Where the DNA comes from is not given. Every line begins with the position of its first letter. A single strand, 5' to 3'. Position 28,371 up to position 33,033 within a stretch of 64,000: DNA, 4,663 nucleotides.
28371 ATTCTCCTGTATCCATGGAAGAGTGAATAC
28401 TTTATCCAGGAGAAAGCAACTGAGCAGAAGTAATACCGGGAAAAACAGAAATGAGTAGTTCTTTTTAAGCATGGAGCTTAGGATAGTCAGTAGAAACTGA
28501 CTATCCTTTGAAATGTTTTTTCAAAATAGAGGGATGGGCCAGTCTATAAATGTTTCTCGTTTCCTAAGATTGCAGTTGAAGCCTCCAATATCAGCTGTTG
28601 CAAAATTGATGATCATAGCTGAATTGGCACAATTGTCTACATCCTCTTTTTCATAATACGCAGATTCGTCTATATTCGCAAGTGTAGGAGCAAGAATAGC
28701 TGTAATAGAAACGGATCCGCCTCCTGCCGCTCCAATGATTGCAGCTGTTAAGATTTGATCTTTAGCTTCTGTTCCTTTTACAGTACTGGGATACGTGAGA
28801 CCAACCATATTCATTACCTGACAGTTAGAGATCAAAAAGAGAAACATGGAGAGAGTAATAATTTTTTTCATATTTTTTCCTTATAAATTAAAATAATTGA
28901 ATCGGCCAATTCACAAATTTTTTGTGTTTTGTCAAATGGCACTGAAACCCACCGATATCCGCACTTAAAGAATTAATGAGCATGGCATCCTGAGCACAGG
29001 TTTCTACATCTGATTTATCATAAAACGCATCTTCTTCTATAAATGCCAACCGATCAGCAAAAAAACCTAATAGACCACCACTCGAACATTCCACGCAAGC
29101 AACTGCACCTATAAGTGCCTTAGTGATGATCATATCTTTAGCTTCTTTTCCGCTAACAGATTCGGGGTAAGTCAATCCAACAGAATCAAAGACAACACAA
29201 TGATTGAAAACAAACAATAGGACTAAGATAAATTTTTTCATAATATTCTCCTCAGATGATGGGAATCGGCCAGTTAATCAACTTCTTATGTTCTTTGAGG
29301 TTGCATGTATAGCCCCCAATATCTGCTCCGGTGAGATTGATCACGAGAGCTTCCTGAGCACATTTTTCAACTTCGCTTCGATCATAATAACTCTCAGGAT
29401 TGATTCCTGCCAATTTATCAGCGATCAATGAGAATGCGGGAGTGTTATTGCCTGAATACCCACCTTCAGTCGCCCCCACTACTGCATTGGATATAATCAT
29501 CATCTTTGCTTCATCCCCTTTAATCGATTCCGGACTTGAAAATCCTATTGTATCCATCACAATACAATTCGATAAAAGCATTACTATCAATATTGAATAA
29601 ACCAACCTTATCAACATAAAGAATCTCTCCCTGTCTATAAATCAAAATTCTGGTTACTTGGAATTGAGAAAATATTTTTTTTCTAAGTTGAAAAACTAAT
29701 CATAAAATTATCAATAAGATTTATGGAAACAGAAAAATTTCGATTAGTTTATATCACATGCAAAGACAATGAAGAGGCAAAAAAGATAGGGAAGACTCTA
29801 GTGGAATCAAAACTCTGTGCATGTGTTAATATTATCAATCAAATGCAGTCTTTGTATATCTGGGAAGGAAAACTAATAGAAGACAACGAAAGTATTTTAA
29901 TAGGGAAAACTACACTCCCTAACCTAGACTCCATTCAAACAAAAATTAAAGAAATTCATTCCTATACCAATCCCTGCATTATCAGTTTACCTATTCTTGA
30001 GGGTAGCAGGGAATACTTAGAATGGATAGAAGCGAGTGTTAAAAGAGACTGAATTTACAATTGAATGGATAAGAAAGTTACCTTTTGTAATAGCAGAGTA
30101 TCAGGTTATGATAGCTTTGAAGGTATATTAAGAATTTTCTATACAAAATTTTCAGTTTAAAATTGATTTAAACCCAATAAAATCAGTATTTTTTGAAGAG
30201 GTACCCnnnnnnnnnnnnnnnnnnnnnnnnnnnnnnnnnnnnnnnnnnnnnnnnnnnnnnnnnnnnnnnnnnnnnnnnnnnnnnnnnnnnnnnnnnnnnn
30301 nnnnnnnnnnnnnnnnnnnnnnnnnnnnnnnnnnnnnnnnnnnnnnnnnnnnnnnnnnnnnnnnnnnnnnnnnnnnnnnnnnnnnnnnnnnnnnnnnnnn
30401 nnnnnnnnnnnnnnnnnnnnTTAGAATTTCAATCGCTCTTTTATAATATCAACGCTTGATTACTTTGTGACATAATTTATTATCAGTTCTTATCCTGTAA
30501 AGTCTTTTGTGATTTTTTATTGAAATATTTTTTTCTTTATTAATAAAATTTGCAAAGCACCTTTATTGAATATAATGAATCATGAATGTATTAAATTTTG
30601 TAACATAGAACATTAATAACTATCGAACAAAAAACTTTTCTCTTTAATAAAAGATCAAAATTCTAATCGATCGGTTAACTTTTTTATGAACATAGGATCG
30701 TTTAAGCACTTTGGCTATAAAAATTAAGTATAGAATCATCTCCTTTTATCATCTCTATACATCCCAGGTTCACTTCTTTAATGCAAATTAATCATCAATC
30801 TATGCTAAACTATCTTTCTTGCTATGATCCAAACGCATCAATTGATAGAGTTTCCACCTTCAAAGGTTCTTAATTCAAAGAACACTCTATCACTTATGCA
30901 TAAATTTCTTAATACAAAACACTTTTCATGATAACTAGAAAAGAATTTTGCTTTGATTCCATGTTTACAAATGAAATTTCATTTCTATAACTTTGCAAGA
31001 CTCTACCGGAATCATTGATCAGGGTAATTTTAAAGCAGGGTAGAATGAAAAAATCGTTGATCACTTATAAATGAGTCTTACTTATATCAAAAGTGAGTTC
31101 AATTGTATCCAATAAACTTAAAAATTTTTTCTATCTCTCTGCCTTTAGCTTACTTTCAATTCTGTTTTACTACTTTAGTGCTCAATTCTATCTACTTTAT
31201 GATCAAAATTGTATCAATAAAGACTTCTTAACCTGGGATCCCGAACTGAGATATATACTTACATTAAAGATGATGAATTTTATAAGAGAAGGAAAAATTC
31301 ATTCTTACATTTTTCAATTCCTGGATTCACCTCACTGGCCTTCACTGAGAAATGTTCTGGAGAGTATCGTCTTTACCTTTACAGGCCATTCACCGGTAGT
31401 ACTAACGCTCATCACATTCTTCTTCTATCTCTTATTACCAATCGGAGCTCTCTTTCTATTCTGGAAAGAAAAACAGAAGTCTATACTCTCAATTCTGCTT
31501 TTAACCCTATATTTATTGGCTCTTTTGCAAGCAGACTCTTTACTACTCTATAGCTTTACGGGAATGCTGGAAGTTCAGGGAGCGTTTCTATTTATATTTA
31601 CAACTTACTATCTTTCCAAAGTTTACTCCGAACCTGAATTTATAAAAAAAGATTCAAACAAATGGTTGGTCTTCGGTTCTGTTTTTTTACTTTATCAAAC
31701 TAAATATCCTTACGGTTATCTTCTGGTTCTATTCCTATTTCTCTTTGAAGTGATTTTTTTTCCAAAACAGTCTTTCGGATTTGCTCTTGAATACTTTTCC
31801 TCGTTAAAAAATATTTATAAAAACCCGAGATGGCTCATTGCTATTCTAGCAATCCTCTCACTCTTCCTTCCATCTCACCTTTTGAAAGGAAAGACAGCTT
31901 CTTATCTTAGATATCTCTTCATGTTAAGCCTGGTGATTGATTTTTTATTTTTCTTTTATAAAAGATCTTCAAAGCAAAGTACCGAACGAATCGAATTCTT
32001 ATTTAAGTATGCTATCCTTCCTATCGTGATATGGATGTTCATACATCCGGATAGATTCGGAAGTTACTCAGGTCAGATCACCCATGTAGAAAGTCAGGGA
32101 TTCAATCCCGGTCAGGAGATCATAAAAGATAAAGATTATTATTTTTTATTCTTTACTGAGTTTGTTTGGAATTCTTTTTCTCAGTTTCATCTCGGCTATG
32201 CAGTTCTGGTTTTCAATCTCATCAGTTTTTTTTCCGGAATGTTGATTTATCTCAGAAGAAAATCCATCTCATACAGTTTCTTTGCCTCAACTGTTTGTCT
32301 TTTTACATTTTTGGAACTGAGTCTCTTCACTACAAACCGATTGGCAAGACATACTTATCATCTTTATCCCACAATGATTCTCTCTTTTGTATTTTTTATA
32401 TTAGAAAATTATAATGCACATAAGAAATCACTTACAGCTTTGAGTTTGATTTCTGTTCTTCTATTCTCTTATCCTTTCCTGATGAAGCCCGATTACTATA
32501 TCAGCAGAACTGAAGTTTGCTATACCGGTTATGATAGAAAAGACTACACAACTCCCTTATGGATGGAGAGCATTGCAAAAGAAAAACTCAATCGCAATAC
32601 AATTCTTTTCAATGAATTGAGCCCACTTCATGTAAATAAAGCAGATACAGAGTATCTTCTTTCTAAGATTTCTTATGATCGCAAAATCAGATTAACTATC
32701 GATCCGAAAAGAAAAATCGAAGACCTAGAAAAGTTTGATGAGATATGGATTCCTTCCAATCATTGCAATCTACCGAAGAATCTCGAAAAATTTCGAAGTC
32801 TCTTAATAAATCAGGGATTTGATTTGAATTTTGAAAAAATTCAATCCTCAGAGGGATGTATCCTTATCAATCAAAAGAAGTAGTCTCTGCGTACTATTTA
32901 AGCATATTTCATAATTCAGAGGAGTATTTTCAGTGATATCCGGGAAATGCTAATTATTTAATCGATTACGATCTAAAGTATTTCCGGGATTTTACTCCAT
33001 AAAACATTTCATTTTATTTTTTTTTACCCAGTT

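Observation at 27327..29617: Tandem array of three paralogous ~117-aa secreted lipoproteins in an operon with a DUF1574-like protein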

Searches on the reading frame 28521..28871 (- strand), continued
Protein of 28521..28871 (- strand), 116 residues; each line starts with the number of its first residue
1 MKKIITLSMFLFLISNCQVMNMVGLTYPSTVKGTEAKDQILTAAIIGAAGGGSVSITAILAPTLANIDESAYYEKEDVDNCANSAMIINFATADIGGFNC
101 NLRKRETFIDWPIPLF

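Call 91: search_protein_families(library=padloc, proteins=[window:28524-28871:-], max_evalue=0.01)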
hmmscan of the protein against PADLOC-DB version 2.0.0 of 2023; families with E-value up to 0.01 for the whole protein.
window:28524-28871:- (116 aa): 0 families

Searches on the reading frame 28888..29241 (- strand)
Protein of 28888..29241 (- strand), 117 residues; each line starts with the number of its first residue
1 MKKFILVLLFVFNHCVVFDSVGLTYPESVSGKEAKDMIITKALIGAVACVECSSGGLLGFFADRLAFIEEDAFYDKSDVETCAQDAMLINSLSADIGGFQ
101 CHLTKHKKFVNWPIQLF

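Call 4: search_protein_families(library=pfam, proteins=[window:28888-29241:-], max_evalue=1)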
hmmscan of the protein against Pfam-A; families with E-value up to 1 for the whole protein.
window:28888-29241:- (117 aa): 0 families

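Call 5: search_protein_families(library=ncbifam, proteins=[window:28888-29241:-], max_evalue=1)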
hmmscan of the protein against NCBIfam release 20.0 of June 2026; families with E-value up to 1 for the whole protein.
window:28888-29241:- (117 aa): 1 family
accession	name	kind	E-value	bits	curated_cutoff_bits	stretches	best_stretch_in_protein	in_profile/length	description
TIGR04452.1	Lepto_Lipo_YY_C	subfamily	3.2e-18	66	28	1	7-109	2-115/116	TIGR04452 family lipoprotein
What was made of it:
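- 28888..29241 (-): lipB: B-type family member, 117 aa. Lipobox VFNHC. It carries an extra Cys pair (CVEC) in the loop after helix 1. The sister-species ortholog (CGGSNC) and L020_g2 (CRVDC) share this pair. TIGR04452 66 bits (call 5).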

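Call 91: search_protein_families(library=padloc, proteins=[window:28891-29241:-], max_evalue=0.01)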
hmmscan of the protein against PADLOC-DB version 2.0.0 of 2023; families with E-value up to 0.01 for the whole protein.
window:28891-29241:- (117 aa): 0 families

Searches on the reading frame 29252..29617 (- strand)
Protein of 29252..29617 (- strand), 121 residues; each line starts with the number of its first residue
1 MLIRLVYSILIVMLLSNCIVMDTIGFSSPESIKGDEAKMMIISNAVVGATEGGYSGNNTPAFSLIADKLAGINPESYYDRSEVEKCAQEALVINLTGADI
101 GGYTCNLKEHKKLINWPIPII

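Call 4: search_protein_families(library=pfam, proteins=[window:29252-29617:-], max_evalue=1)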
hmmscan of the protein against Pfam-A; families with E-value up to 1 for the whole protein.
window:29252-29617:- (121 aa): 1 family
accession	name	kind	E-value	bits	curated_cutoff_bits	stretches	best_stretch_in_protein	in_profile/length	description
PF05187.19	Fer4_ETF_QO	-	0.13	12.8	24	1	73-119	50-95/104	Electron transfer flavoprotein-ubiquinone oxidoreductase, 4Fe-4S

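Call 5: search_protein_families(library=ncbifam, proteins=[window:29252-29617:-], max_evalue=1)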
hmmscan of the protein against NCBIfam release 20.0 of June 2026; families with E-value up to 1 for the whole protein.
window:29252-29617:- (121 aa): 2 families
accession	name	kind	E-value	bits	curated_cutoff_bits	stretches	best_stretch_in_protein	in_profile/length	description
TIGR04452.1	Lepto_Lipo_YY_C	subfamily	4.7e-19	68.6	28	1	9-114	1-116/116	TIGR04452 family lipoprotein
NF008028.1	PRK10759.1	equivalog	0.048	13.9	117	1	9-102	6-99/106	YfiM family lipoprotein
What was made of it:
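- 29252..29617 (-): lipA: A-type TIGR04452/PF27904 small lipoprotein, 121 aa. Lipobox LLSNC. Mature protein about 11.1 kDa, pI 4.7, with 2 conserved Cys besides the lipid Cys. NCBIfam TIGR04452 68.6 bits against cut-off 28 (call 5).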

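Call 91: search_protein_families(library=padloc, proteins=[window:29255-29617:-], max_evalue=0.01)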
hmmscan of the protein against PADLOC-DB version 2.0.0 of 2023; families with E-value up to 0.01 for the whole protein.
window:29255-29617:- (121 aa): 0 families

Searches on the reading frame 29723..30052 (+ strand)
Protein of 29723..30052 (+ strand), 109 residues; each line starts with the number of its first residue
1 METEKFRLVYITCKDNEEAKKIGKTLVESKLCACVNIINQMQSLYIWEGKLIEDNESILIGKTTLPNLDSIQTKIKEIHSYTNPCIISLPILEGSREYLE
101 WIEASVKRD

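Call 4: search_protein_families(library=pfam, proteins=[window:29723-30052:+], max_evalue=1)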
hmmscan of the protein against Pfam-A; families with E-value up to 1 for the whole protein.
window:29723-30052:+ (109 aa): 1 family
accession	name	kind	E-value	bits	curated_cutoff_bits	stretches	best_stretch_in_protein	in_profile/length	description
PF03091.20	CutA1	-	2.6e-35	120.6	22.4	1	8-104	2-98/99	CutA1 divalent ion tolerance protein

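Call 5: search_protein_families(library=ncbifam, proteins=[window:29723-30052:+], max_evalue=1)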
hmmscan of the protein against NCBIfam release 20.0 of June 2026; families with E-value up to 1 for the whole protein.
window:29723-30052:+ (109 aa): 3 families
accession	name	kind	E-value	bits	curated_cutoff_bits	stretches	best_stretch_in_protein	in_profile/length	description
NF041095.1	dival_cat_tol_CutA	equivalog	3.6e-32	110.5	120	1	8-105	3-99/100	divalent-cation tolerance protein CutA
NF007930.0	PRK10645.1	equivalog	9.5e-22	77.2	145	1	5-106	12-113/114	divalent cation tolerance protein CutA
TIGR04473.1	taxol_Phe_23mut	exception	0.18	10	1250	1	8-96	464-556/687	phenylalanine aminomutase (L-beta-phenylalanine forming)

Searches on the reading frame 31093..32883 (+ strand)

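Call 4: search_protein_families(library=pfam, proteins=[window:31093-32883:+], max_evalue=1)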
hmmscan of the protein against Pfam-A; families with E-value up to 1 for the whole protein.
window:31093-32883:+ (596 aa): 1 family
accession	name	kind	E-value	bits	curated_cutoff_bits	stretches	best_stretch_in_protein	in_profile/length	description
PF00579.31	tRNA-synt_1b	-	0.072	12.8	21.1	1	442-483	120-161/292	tRNA synthetases class I (W and Y)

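Call 5: search_protein_families(library=ncbifam, proteins=[window:31093-32883:+], max_evalue=1)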
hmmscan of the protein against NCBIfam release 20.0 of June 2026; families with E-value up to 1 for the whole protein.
window:31093-32883:+ (596 aa): 0 families
